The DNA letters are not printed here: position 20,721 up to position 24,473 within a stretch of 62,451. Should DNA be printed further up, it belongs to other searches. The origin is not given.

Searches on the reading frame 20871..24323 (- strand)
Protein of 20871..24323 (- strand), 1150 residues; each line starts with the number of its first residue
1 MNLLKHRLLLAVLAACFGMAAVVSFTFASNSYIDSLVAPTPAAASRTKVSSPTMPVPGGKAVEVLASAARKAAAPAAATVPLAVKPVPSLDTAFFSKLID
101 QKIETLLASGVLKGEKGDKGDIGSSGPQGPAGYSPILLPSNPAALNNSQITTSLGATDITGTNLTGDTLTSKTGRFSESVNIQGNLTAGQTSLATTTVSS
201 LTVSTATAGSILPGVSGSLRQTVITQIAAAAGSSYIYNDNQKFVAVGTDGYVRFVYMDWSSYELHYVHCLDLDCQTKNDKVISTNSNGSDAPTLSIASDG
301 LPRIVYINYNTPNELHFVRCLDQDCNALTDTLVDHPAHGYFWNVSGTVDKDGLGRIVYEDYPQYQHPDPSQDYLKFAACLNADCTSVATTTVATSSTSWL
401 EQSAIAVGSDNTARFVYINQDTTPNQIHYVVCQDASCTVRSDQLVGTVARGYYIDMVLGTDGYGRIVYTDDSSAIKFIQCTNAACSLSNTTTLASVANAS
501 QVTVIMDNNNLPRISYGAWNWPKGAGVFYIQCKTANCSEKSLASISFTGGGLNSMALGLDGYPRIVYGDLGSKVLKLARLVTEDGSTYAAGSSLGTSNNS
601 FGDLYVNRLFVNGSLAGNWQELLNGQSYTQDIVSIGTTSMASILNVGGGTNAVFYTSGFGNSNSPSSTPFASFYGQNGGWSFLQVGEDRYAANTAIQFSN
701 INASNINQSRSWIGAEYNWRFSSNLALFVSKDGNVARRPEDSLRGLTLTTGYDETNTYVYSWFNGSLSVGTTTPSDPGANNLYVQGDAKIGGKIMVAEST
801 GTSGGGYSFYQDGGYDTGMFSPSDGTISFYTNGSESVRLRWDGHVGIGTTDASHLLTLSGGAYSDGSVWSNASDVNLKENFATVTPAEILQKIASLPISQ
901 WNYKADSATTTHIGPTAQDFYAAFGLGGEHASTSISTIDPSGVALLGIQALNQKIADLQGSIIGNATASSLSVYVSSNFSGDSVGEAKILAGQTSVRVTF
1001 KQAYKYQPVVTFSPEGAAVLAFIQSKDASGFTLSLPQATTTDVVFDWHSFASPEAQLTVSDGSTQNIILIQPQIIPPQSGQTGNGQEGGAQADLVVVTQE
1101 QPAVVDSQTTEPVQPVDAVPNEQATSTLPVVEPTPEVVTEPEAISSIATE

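Call 78: search_protein_families(library=pfam, proteins=[window:20871-24323:-], max_evalue=0.00001)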
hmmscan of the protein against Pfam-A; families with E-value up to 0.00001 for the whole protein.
window:20871-24323:- (1150 aa): 1 family
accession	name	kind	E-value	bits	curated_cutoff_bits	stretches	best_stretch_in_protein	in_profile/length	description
PF13884.11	Peptidase_S74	-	3.4e-11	43.7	22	1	873-924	1-53/58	Chaperone of endosialidase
